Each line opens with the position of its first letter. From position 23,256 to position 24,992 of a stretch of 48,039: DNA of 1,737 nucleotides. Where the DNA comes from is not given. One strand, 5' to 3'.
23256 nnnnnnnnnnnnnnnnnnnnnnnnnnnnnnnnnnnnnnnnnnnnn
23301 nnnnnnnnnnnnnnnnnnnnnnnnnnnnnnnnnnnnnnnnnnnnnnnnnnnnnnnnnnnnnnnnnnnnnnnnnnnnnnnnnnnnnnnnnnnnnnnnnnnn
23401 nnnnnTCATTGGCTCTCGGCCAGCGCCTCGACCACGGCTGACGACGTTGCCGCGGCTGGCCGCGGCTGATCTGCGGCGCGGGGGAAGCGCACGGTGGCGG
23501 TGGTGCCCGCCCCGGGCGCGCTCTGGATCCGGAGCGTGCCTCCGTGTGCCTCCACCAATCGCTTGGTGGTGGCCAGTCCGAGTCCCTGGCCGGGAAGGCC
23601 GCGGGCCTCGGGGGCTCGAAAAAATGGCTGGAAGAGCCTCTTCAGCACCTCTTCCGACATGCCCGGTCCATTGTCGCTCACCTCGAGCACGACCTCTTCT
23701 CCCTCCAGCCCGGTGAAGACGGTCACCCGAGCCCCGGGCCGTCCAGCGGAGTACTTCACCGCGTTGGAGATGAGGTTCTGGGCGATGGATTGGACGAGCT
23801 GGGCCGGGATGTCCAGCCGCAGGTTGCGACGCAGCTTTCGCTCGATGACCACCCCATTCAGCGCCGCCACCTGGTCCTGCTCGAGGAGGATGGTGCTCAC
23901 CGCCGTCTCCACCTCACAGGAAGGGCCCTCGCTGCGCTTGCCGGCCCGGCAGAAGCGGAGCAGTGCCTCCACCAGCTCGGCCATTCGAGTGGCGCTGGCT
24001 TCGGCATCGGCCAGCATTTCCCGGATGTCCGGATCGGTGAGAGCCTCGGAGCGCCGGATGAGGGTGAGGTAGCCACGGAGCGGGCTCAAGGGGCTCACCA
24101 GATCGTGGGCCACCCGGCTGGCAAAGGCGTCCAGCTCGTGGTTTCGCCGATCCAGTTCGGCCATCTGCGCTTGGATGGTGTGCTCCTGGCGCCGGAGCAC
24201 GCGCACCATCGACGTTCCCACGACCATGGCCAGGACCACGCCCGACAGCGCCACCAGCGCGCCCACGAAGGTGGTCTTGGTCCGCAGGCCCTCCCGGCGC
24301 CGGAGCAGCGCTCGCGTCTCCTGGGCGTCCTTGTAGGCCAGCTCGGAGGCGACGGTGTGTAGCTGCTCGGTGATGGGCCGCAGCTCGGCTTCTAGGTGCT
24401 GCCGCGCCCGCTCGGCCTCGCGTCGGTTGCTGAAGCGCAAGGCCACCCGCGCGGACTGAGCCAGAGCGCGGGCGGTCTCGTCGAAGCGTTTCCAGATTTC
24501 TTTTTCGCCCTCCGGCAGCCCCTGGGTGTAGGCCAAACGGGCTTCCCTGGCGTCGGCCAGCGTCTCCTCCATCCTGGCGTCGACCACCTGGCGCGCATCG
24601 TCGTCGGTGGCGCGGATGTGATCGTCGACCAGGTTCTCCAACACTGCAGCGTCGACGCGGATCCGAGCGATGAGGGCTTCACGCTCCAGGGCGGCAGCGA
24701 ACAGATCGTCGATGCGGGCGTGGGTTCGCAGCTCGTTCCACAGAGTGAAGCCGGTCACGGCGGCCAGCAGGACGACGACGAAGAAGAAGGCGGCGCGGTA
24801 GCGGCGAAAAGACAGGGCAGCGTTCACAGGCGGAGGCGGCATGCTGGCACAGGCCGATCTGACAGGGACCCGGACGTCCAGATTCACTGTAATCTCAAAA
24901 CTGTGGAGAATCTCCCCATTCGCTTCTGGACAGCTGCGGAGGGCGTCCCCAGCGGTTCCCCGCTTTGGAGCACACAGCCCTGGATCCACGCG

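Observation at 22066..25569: Histidine kinase/NtrC pair divergent from two tandem small secreted Lys-rich ORFs, each behind the same sigma54 promoter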

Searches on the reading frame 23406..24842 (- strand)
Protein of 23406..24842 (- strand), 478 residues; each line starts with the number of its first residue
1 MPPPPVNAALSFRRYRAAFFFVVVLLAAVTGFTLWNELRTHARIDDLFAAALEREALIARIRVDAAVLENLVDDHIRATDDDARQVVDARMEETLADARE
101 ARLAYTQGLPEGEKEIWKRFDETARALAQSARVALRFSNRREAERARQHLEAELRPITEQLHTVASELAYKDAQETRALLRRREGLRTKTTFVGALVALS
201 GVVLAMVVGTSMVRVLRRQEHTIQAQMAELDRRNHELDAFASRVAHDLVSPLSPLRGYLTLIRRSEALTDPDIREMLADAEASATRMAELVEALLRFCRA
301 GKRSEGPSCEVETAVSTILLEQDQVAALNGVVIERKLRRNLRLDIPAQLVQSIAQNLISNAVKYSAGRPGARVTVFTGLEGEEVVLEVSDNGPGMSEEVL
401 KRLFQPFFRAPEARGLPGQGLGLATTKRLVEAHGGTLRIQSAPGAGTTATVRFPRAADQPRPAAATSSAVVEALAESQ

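Call 5: search_protein_families(library=pfam, proteins=[window:23406-24842:-], max_evalue=0.01)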
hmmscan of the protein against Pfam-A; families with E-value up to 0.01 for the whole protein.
window:23406-24842:- (478 aa): 5 families
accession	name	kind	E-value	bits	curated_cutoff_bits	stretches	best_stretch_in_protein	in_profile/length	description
PF02518.31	HATPase_c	-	2.4e-28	99.2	26.4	1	349-455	5-109/111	Histidine kinase-, DNA gyrase B-, and HSP90-like ATPase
PF00512.31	HisKA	-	1.5e-09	38.2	26.9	1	238-299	3-62/66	His Kinase A (phospho-acceptor) domain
PF12729.13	4HB_MCP_1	-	9.9e-08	32.2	27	1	18-173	11-167/181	Four helix bundle sensory module for signal transduction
PF13581.12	HATPase_c_2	-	0.00015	22.2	27.4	1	353-433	35-112/127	Histidine kinase-like ATPase domain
PF09726.14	Macoilin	-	0.0012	18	32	1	44-172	420-544/671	Macoilin family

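Call 23: search_protein_families(library=ncbifam, proteins=[window:23406-24842:-], max_evalue=0.001)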
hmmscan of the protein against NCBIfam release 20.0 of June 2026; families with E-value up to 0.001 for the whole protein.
window:23406-24842:- (478 aa): 83 families (the best 25 are shown)
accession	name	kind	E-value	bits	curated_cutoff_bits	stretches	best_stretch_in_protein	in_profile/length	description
TIGR02966.1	phoR_proteo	equivalog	2.9e-36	125.2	334.2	1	226-453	103-333/333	phosphate regulon sensor histidine kinase PhoR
NF008468.0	PRK11360.1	equivalog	4.9e-33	114.4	646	1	220-458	380-611/616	two-component system sensor histidine kinase AtoS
NF046044.1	PnpS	equivalog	3.7e-32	111.8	400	1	238-454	171-390/390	two-component system histidine kinase PnpS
NF033092.0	HK_WalK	equivalog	5.4e-30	104.5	725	1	227-454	362-593/594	cell wall metabolism sensor histidine kinase WalK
NF041735.1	hist_kin_RppB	equivalog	1.5e-27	96.5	400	1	235-454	214-438/438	two-component system sensor histidine kinase RppB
NF008312.0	PRK11100.1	equivalog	3.7e-27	95.3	356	1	220-456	240-475/477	two-component system sensor histidine kinase CreC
NF007004.0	PRK09467.1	equivalog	5.8e-27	94.6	415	1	242-455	237-436/440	two-component system sensor histidine kinase EnvZ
TIGR01386.1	cztS_silS_copS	subfamily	1.3e-25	90.3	292.55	1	185-454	188-457/457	heavy metal sensor histidine kinase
NF040691.1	MtrAB_MtrB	equivalog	6.4e-25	88.1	450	1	222-460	256-497/507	MtrAB system histidine kinase MtrB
NF007688.0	PRK10364.1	equivalog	8.4e-25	87.4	479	1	107-459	122-455/460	two-component system sensor histidine kinase ZraS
NF010411.0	PRK13837.1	equivalog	4.9e-24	84.4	647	1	116-466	335-687/828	two-component system VirA-like sensor kinase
NF045595.1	HK_scytonemin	equivalog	9.1e-24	83.8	865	1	232-455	409-635/637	scytonemin biosynthesis sensor histidine kinase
NF033091.0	HK_VanS_ACDEFG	equivalog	1e-23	83.9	400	1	237-443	74-283/293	vancomycin resistance histidine kinase VanS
NF053855.1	HisKinPhoRBctds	equivalog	6.7e-23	80.9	500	1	241-447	365-575/583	two-component system sensor histidine kinase PhoR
NF041880.1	EPS_EpsF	equivalog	8.3e-23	80.6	900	1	234-450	271-486/492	response regulator EpsF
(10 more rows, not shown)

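Call 24: find_homologous_proteins(query=window:23406-24842:-, max_evalue=1e-20)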
Query window:23406-24842:- (478 aa): 409 proteins with E <= 1e-20 among 8000 candidates; the best 120 are listed.
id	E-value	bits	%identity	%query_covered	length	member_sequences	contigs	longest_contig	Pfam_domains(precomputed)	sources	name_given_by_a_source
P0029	9.2e-278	939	93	100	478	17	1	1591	PF12729.14,PF02518.32,PF00512.32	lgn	-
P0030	5.3e-252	854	87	96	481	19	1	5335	PF12729.14,PF02518.32,PF00512.32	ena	-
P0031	4.0e-248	842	86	95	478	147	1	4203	PF12729.14,PF02518.32,PF00512.32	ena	-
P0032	5.4e-241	818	83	95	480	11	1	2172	PF12729.14,PF02518.32,PF00512.32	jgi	jgi:two-component system OmpR family sensor kinase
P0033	7.3e-236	801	81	98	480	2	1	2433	PF12729.14,PF02518.32,PF00512.32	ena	-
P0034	1.1e-231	787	81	95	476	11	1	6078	PF13581.13,PF12729.14,PF02518.32,PF00512.32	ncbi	ncbi:MAG: sensor histidine kinase [Myxococcaceae bacterium]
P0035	2.3e-199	681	69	97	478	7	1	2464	PF12729.14,PF02518.32,PF00512.32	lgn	-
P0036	9.7e-197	672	70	97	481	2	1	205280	PF12729.14,PF02518.32,PF00512.32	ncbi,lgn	-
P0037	6.9e-196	669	71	93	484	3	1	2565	PF12729.14,PF02518.32,PF00512.32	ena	-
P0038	4.9e-195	667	69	97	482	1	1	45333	PF12729.14,PF02518.32,PF00512.32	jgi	jgi:two-component system, OmpR family, sensor kinase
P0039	8.3e-195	666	69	95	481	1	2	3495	PF12729.14,PF02518.32,PF00512.32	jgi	jgi:two-component system OmpR family sensor kinase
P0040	8.5e-195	666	71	92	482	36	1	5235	PF12729.14,PF02518.32,PF00512.32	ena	-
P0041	1.8e-194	665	68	97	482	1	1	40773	PF12729.14,PF02518.32,PF00512.32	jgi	jgi:two-component system, OmpR family, sensor kinase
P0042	2.5e-194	664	69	97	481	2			PF12729.14,PF02518.32,PF00512.32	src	-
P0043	9.3e-194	662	67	99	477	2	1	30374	PF12729.14,PF02518.32,PF00512.32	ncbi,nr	ncbi:MAG TPA: ATP-binding protein [Myxococcaceae bacterium]|nr:ATP-binding protein [Myxococcaceae ba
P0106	2.6e-146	506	55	96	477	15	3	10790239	PF02518.32,PF00512.32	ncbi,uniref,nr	ncbi:ATP-binding protein [Myxococcus sp. MISCRS1]|uniref:sensor histidine kinase n=1 Tax=Myxococcus 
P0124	2.5e-143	496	55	95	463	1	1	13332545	PF13581.13,PF12729.14,PF02518.32,PF00512.32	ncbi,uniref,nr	ncbi:sensor histidine kinase [Archangium violaceum]|uniref:sensor histidine kinase n=1 Tax=Archangiu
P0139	1.6e-142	494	55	94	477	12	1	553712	PF02518.32,PF00512.32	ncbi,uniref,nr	ncbi:sensor histidine kinase [Myxococcus qinghaiensis]|uniref:sensor histidine kinase n=1 Tax=Myxoco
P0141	3.3e-142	493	53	98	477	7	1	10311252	PF02518.32,PF00512.32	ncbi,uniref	ncbi:ATP-binding protein [Myxococcus stipitatus]|uniref:sensor histidine kinase n=1 Tax=Myxococcus s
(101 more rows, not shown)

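Call 25: find_encoding_contigs(protein=P0106, flank=7000, max_places=2)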
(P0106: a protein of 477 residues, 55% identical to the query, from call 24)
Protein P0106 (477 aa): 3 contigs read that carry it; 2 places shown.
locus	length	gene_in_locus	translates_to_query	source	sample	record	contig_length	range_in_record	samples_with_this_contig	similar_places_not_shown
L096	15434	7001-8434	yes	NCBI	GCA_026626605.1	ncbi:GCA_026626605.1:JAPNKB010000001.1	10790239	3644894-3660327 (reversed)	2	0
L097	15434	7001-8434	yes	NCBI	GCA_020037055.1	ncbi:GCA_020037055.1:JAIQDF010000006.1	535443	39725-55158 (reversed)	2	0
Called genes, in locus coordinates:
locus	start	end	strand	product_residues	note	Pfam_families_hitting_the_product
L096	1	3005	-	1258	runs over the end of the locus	PF13428:TPR_14 (faint), PF13432:TPR_16 (faint), PF14559:TPR_19 (faint), PF12969:DUF3857 (faint)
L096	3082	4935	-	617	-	PF00069:Pkinase, PF03109:ABC1 (faint), PF07714:PK_Tyr_Ser-Thr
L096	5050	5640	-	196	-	PF01590:GAF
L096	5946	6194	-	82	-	-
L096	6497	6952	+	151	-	-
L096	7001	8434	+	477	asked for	PF00512:HisKA (weak), PF02518:HATPase_c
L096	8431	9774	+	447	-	PF00072:Response_reg, PF00158:Sigma54_activat, PF14532:Sigma54_activ_2, PF00004:AAA (weak), PF07724:AAA_2 (weak), PF07728:AAA_5 (weak), PF25601:AAA_lid_14, PF02954:HTH_8, +1 more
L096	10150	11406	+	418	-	PF13529:Peptidase_C39_2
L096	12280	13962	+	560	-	PF08239:SH3_3 (faint), PF03734:YkuD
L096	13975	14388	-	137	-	PF01894:YjbQ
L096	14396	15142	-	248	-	PF02230:Abhydrolase_2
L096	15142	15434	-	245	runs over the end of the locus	PF00160:Pro_isomerase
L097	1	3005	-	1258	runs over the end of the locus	PF13428:TPR_14 (faint), PF13432:TPR_16 (faint), PF14559:TPR_19 (faint), PF12969:DUF3857 (faint)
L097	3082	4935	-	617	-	PF00069:Pkinase, PF03109:ABC1 (faint), PF07714:PK_Tyr_Ser-Thr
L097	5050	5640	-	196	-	PF01590:GAF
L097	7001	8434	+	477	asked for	PF00512:HisKA (weak), PF02518:HATPase_c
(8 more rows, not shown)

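Call 26: find_encoding_contigs(protein=P0124, flank=7000, max_places=1)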
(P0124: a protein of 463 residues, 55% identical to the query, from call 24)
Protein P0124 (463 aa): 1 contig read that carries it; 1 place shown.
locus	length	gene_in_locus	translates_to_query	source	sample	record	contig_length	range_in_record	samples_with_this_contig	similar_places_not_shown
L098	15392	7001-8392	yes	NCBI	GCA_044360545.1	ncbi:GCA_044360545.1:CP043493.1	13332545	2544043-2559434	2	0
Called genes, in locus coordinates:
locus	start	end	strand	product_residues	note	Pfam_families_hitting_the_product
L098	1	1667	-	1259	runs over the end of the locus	PF12969:DUF3857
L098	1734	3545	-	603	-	PF00069:Pkinase, PF07714:PK_Tyr_Ser-Thr, PF01636:APH (faint), PF03109:ABC1 (weak)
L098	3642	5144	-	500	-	PF00270:DEAD, PF04851:ResIII, PF00271:Helicase_C, PF16124:RecQ_Zn_bind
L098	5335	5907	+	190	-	PF14361:RsbRD_N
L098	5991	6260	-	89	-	-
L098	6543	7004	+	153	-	-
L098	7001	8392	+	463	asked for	PF12729:4HB_MCP_1 (weak), PF00512:HisKA, PF13581:HATPase_c_2 (faint), PF02518:HATPase_c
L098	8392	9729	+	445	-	PF00072:Response_reg, PF00158:Sigma54_activat, PF14532:Sigma54_activ_2, PF00004:AAA (weak), PF07724:AAA_2 (weak), PF07728:AAA_5 (weak), PF25601:AAA_lid_14, PF02954:HTH_8 (weak), +1 more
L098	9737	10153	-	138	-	PF01894:YjbQ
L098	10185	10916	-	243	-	PF02230:Abhydrolase_2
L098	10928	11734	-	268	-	PF00160:Pro_isomerase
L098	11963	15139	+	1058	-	PF02450:LCAT, PF07819:PGAP1 (weak), PF12770:CHAT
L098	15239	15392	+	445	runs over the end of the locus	-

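Call 32: list_cluster_members(proteins=[P0106, P0139, P0141])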
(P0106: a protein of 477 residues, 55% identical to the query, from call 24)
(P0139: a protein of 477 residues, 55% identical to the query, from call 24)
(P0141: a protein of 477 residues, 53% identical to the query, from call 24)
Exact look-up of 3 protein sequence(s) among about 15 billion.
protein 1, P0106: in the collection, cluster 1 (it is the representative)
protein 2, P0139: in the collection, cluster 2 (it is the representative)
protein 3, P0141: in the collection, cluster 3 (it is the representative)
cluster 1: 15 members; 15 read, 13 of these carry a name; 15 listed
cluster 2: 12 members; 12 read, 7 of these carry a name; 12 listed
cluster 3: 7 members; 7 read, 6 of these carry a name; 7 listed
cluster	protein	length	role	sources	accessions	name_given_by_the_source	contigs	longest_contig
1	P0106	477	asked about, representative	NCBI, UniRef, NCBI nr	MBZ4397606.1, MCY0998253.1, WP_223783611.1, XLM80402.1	ATP-binding protein [Myxococcus sp. MISCRS1] | sensor histidine kinase n=1 Tax=Myxococcus TaxID=32 RepID=UPI001CBA9101 | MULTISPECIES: ATP-binding protein [unclassified Myxococcus]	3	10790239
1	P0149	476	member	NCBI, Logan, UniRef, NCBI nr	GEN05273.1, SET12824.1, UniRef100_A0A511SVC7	Signal transduction histidine kinase [Myxococcus fulvus] | histidine kinase n=1 Tax=Myxococcus fulvus TaxID=33 RepID=A0A511SVC7_MYXFU | hypothetical protein MFU01_03100 [Myxococcus fulvus]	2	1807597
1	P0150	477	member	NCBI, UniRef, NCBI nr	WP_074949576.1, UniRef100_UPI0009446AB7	ATP-binding protein [Myxococcus fulvus] | sensor histidine kinase n=1 Tax=Myxococcus fulvus TaxID=33 RepID=UPI0009446AB7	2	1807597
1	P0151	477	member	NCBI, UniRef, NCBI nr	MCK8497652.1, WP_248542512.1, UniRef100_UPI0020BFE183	ATP-binding protein [Myxococcus fulvus] | sensor histidine kinase n=1 Tax=Myxococcus fulvus TaxID=33 RepID=UPI0020BFE183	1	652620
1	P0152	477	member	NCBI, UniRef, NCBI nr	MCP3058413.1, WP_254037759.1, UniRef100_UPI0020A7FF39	ATP-binding protein [Myxococcus sp. K38C18041901] | sensor histidine kinase n=1 Tax=Myxococcus guangdongensis TaxID=2906760 ... | ATP-binding protein [Myxococcus guangdongensis]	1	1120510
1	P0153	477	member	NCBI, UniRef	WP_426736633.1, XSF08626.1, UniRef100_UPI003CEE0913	ATP-binding protein [Myxococcus faecalis] | sensor histidine kinase n=1 Tax=Myxococcus faecalis TaxID=3115646 RepID=UPI003CEE0913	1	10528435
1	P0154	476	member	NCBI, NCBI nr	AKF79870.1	histidine kinase [Myxococcus fulvus 124B02]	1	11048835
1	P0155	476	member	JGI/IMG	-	signal transduction histidine kinase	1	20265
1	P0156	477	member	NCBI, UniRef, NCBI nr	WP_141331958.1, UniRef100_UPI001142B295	ATP-binding protein [Myxococcus sp. AB025B] | sensor histidine kinase n=1 Tax=Myxococcus sp. AB025B TaxID=2562794 RepID=UPI001142B295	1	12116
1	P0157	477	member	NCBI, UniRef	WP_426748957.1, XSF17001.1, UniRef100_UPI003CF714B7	ATP-binding protein [Myxococcus faecalis] | sensor histidine kinase n=1 Tax=Myxococcus faecalis TaxID=3115646 RepID=UPI003CF714B7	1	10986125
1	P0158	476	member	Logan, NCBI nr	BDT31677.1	HAMP domain-containing histidine kinase [Myxococcus sp. MH1]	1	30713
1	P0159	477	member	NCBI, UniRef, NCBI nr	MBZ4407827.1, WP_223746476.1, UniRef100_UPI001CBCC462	MCP four helix bundle domain-containing protein [Myxococcus sp. XM-1-1-1] | sensor histidine kinase n=1 Tax=Myxococcus sp. XM-1-1-1 TaxID=2874602 RepID=UPI001CBCC462 | ATP-binding protein [Myxococcus sp. XM-1-1-1]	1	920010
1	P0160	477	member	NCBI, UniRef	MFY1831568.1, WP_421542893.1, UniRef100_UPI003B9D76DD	ATP-binding protein [Myxococcus fulvus] | sensor histidine kinase n=1 Tax=Myxococcus fulvus TaxID=33 RepID=UPI003B9D76DD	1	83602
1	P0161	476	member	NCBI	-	-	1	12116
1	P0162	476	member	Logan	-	-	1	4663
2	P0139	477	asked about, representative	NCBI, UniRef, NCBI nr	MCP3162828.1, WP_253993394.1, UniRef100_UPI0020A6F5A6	sensor histidine kinase [Myxococcus qinghaiensis] | sensor histidine kinase n=1 Tax=Myxococcus qinghaiensis TaxID=2906758 RepID=UPI0020A6F5A6 | ATP-binding protein [Myxococcus qinghaiensis]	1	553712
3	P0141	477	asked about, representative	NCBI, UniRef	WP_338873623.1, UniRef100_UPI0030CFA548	ATP-binding protein [Myxococcus stipitatus] | sensor histidine kinase n=1 Tax=Myxococcus stipitatus TaxID=83455 RepID=UPI0030CFA548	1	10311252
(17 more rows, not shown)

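Call 34: find_related_loci(query=P0106, collection=genome_contigs, flank=2500)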
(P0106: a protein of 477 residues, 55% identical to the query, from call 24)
Query P0106 (477 aa) in genome_contigs; peptide patterns used: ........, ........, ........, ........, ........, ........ (x = any residue, [..] = any of these).
361 stretches matched a pattern; 131 encode a relative of the query (tblastn E <= 1e-3); the best 80 are kept; 79 distinct loci.
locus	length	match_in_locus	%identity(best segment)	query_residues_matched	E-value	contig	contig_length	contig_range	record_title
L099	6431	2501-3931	90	1-477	0e+0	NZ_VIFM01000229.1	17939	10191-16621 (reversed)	Myxococcus llanfairpwllgwyngyllgogerychwyrndrobwllllantysiliogogogochensis strain AM401 NODE_229_length_17939_cov_42.461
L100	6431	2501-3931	89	1-477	0e+0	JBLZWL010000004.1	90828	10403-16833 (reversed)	Corallococcus terminator strain BB12-2 000036Farrow, whole genome shotgun sequence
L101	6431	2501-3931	89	1-477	0e+0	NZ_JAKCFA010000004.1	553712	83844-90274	Myxococcus qinghaiensis strain QH3KD-4-1 gnl_ICJDIIDJ_4, whole genome shotgun sequence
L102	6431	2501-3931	89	1-477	0e+0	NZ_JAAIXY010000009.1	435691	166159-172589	Myxococcus eversor strain AB053B NODE_9_length_435691_cov_21.2027, whole genome shotgun sequence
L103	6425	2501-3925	81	1-475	0e+0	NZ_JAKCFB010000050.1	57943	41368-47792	Myxococcus dinghuensis strain K15C18031901 gnl_BDEABKDG_50, whole genome shotgun sequence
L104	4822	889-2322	82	1-477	0e+0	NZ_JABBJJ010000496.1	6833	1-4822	Pyxidicoccus fallax strain DSM 14698 NODE_496_length_6833_cov_37.7616, whole genome shotgun sequence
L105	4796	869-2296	83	1-477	0e+0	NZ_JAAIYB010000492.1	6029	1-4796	Myxococcus vastator strain AM301 NODE_492_length_6029_cov_11.4414, whole genome shotgun sequence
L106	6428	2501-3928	82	1-477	0e+0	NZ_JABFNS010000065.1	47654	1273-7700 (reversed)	Myxococcus xanthus strain AM003 NODE_65_length_47654_cov_40.7067, whole genome shotgun sequence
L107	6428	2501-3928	81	1-477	0e+0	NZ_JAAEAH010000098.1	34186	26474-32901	Myxococcus sp. CA023 NODE_98_length_34186_cov_63.8494, whole genome shotgun sequence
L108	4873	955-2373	75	2-474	0e+0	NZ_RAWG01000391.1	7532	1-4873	Corallococcus sicarius strain CA040B NODE_391_7532_cov_41.8718, whole genome shotgun sequence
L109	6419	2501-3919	74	2-474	0e+0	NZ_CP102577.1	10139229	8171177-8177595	Corallococcus exercitus strain SDU142 chromosome, complete genome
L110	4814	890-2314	74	2-476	0e+0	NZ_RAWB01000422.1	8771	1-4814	Corallococcus llansteffanensis strain CA051B NODE_422_8771_cov_14.0128, whole genome shotgun sequence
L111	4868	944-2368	74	2-476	0e+0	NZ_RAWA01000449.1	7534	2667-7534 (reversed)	Corallococcus sp. CA053C NODE_449_7534_cov_22.3085, whole genome shotgun sequence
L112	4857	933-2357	73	2-476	0e+0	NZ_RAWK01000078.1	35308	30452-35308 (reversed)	Corallococcus aberystwythensis strain AB050A NODE_78_35308_cov_25.8582_ID_11595, whole genome shotgun sequence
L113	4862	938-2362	73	2-476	0e+0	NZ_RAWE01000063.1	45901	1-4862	Corallococcus carmarthensis strain CA043D NODE_63_45901_cov_29.9585_ID_10705, whole genome shotgun sequence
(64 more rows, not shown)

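Call 37: list_cluster_members(proteins=[L106:2501-3928:+, L106:3928-5268:+, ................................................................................])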
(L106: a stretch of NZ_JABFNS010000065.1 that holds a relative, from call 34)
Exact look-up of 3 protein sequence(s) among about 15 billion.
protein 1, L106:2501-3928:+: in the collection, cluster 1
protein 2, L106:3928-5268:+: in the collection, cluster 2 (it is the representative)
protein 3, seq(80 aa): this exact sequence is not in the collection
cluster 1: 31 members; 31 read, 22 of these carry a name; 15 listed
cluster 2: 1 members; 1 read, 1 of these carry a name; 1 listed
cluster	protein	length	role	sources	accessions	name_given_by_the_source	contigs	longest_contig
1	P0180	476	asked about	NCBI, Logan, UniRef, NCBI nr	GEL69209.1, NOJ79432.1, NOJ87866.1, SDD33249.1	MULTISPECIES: sensor histidine kinase [Myxococcus] | histidine kinase n=2 Tax=Myxococcus TaxID=32 RepID=A0A511H8Z4_9BACT | HAMP domain-containing sensor histidine kinase [Myxococcus virescens]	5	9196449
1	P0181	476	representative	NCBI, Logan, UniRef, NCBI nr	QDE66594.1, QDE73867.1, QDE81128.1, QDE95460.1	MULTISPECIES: sensor histidine kinase [Myxococcus] | histidine kinase n=1 Tax=Myxococcus xanthus TaxID=34 RepID=A0AAE6KQZ5_MYXXA | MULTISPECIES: HAMP domain-containing sensor histidine kinase [Myxococcus]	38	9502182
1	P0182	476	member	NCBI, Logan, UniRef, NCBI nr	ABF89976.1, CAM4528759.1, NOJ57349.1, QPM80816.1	sensor histidine kinase [Myxococcus xanthus DK 1622] | histidine kinase n=1 Tax=Myxococcus xanthus (strain DK1622) TaxID=246197 ... | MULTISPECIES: HAMP domain-containing sensor histidine kinase [Myxococcus]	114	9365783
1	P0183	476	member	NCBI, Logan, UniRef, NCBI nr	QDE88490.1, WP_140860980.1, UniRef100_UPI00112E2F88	two-component sensor histidine kinase [Myxococcus xanthus] | sensor histidine kinase n=1 Tax=Myxococcus xanthus TaxID=34 RepID=UPI00112E2F88 | HAMP domain-containing sensor histidine kinase [Myxococcus xanthus]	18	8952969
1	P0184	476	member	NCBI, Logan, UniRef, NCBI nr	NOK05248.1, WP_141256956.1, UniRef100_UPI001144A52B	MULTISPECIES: ATP-binding protein [unclassified Myxococcus] | sensor histidine kinase n=1 Tax=Myxococcus TaxID=32 RepID=UPI001144A52B | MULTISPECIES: HAMP domain-containing sensor histidine kinase [unclassified Myxococcus]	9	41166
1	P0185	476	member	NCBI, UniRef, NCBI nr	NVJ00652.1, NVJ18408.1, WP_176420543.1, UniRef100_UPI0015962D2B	HAMP domain-containing histidine kinase [Myxococcus sp. AM009] | sensor histidine kinase n=1 Tax=unclassified Myxococcus TaxID=2648731 RepID=UPI0015962D2B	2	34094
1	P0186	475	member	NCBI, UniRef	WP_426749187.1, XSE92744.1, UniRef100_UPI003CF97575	sensor histidine kinase [Myxococcus sp. Y35] | sensor histidine kinase n=1 Tax=Pseudomyxococcus flavus TaxID=3115648 RepID=UPI003CF97575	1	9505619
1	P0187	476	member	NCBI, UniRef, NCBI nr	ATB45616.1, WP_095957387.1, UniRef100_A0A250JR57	sensor histidine kinase [Corallococcus macrosporus] | histidine kinase n=1 Tax=Corallococcus macrosporus DSM 14697 TaxID=1189310 ... | HAMP domain-containing sensor histidine kinase [Corallococcus macrosporus]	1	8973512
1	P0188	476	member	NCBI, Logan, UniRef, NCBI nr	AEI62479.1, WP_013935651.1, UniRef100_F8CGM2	sensor histidine kinase [Corallococcus macrosporus] | histidine kinase n=1 Tax=Myxococcus fulvus (strain ATCC BAA-855 / HW-1) TaxID=483219 ... | HAMP domain-containing sensor histidine kinase [Corallococcus macrosporus]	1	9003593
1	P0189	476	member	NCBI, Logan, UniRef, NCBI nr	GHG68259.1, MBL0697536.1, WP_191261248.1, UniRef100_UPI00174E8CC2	HAMP domain-containing sensor histidine kinase [Comamonas sp. JC664] | sensor histidine kinase n=1 Tax=Comamonas sp. JC664 TaxID=2801917 RepID=UPI00174E8CC2 | MCP four helix bundle domain-containing protein [Comamonas sp. JC664]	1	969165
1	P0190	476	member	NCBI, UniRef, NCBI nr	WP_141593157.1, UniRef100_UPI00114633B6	sensor histidine kinase KdpD [Myxococcus sp. AB056] | sensor histidine kinase n=1 Tax=Myxococcus sp. AB056 TaxID=2562792 RepID=UPI00114633B6 | HAMP domain-containing sensor histidine kinase [Myxococcus sp. AB056]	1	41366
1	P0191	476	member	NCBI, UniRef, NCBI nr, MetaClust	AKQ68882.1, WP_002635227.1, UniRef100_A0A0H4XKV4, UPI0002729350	Phytochrome, two-component sensor histidine kinase [Myxococcus hansupus] | histidine kinase n=1 Tax=Pseudomyxococcus hansupus TaxID=1297742 RepID=A0A0H4XKV4_9BACT | HAMP domain-containing sensor histidine kinase [Myxococcus hansupus]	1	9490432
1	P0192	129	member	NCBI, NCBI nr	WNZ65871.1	histidine kinase dimerization/phospho-acceptor domain-containing protein [Myxococcus sp. ...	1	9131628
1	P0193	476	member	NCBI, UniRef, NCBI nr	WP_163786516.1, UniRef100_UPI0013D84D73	sensor histidine kinase [Myxococcus vastator] | sensor histidine kinase n=1 Tax=Myxococcus vastator TaxID=2709664 RepID=UPI0013D84D73 | HAMP domain-containing sensor histidine kinase [Myxococcus vastator]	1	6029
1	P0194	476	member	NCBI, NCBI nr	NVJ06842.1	HAMP domain-containing histidine kinase [Myxococcus sp. AM001]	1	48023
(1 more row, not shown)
